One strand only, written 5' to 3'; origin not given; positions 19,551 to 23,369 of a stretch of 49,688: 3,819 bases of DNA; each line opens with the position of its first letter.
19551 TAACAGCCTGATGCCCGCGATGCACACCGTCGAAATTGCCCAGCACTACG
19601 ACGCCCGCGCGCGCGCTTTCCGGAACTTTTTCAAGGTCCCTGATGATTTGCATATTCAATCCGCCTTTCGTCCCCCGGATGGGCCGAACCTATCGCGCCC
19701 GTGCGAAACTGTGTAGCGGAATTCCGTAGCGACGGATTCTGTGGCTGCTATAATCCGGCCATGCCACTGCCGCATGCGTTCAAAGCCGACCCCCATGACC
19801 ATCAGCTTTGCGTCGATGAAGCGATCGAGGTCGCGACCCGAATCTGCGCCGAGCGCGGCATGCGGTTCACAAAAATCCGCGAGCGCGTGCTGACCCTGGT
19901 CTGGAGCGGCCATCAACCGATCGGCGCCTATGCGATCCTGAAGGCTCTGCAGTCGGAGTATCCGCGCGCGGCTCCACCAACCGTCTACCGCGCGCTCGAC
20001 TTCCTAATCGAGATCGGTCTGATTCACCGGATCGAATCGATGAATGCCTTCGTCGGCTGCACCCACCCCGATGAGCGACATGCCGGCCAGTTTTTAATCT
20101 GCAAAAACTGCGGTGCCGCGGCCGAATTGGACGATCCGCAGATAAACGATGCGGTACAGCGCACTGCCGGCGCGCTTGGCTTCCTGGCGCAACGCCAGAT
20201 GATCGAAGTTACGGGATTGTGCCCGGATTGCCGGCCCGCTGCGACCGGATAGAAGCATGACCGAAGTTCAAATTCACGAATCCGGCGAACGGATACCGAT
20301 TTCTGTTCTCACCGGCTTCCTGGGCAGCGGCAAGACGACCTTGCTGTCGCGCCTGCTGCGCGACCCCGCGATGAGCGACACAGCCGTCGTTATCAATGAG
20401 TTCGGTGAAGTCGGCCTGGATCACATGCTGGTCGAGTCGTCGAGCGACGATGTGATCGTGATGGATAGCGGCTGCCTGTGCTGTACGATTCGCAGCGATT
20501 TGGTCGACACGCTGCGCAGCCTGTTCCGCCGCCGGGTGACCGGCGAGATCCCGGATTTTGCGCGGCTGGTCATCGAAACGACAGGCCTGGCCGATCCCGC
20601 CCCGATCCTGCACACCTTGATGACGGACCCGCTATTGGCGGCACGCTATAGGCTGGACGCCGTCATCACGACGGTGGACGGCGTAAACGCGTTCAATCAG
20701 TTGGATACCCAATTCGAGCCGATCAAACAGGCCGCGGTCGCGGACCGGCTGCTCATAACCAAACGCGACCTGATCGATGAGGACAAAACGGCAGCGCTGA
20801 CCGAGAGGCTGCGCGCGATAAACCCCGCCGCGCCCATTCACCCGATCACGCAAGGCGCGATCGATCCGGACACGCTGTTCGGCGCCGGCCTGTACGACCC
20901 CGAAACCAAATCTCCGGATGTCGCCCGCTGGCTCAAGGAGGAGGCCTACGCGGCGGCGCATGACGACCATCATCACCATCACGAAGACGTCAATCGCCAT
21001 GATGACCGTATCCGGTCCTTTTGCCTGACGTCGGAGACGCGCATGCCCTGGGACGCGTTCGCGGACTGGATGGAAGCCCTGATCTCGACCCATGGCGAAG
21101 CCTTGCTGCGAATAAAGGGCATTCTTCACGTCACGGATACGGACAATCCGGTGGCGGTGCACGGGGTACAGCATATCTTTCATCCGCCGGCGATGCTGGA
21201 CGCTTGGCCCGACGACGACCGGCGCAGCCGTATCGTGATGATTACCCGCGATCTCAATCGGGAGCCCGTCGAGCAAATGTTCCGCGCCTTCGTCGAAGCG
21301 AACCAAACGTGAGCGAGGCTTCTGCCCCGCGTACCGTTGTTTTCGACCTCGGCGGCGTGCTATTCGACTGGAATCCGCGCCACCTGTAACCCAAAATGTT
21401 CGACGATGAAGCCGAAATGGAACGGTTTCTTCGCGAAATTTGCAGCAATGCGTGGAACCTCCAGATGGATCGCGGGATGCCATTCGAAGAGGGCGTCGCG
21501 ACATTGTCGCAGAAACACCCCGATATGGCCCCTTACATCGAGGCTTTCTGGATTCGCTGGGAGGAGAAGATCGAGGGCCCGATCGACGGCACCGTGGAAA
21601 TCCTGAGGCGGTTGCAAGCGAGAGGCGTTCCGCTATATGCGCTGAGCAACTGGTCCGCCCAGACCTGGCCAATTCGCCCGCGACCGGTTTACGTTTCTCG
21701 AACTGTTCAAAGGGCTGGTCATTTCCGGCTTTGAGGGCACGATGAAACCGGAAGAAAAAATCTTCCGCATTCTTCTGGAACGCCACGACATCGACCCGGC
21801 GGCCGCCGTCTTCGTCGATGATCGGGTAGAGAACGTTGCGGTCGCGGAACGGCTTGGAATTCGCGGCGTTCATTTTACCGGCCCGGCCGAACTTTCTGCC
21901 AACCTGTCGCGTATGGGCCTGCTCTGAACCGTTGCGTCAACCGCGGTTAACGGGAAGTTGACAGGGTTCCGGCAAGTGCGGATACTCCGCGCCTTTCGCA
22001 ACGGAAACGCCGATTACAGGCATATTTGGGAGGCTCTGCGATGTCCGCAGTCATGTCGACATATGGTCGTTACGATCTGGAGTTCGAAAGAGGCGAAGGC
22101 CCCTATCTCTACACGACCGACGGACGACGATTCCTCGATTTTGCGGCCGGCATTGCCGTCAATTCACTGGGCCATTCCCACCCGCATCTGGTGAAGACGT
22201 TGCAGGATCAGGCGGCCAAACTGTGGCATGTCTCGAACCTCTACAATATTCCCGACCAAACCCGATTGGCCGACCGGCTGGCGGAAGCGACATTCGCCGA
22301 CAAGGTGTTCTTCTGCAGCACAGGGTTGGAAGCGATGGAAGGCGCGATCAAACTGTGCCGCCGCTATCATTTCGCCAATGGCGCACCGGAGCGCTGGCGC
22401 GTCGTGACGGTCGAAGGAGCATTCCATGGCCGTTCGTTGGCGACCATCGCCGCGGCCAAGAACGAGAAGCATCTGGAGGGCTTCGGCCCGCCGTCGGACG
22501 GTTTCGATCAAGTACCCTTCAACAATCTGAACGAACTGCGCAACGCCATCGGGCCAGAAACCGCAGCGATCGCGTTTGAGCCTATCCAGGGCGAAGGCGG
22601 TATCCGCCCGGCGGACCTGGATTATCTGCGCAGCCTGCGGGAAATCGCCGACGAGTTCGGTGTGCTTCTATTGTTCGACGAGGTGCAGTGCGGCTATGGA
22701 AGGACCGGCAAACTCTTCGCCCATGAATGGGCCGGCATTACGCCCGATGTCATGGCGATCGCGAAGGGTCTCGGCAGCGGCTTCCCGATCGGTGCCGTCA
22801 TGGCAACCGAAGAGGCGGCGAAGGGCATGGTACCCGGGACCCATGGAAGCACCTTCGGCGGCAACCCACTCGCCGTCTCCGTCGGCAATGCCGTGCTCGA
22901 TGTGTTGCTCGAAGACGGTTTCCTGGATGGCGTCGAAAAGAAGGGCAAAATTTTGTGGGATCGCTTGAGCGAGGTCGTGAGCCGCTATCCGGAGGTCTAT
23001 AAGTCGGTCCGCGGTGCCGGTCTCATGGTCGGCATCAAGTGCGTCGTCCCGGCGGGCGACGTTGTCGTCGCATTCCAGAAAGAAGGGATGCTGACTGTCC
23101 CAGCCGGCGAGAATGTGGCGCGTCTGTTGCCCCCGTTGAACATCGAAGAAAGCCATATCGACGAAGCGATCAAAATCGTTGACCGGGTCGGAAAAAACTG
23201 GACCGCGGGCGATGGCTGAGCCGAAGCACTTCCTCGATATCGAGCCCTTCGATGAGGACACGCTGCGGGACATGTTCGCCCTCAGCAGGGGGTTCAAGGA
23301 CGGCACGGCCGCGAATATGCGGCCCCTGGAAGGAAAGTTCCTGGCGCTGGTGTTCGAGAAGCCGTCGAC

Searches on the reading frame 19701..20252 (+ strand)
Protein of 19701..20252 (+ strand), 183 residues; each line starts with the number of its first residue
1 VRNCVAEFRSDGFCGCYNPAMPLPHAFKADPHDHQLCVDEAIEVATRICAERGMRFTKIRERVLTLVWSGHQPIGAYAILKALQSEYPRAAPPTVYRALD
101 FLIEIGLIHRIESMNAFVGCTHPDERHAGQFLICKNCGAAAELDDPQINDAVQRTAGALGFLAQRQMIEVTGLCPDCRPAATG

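Call 31: search_protein_families(library=pfam, proteins=[window:19701-20252:+], max_evalue=0.00001)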
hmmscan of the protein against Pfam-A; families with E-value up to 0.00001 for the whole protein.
window:19701-20252:+ (183 aa): 1 family
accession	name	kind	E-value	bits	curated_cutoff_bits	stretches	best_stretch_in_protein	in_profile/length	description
PF01475.25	FUR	-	3.1e-13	50.3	23.1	1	51-169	1-119/121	Ferric uptake regulator family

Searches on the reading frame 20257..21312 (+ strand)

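Call 31: search_protein_families(library=pfam, proteins=[window:20257-21312:+], max_evalue=0.00001)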
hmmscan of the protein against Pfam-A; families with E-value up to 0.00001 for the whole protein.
window:20257-21312:+ (351 aa): 2 families
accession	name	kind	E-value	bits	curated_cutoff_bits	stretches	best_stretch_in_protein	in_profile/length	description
PF02492.25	cobW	-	2.9e-46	157.8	20.7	1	14-195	1-179/180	CobW/HypB/UreG, nucleotide-binding domain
PF07683.19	CobW_C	-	9.1e-24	83.6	22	1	252-345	1-93/94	Cobalamin synthesis protein cobW C-terminal domain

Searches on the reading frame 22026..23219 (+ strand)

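Call 31: search_protein_families(library=pfam, proteins=[window:22026-23219:+], max_evalue=0.00001)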
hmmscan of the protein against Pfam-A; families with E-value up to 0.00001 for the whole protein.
window:22026-23219:+ (397 aa): 1 family
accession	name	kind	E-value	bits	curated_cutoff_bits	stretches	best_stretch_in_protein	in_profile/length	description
PF00202.27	Aminotran_3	-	9.1e-114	380.7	30.5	1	18-387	11-401/403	Aminotransferase class-III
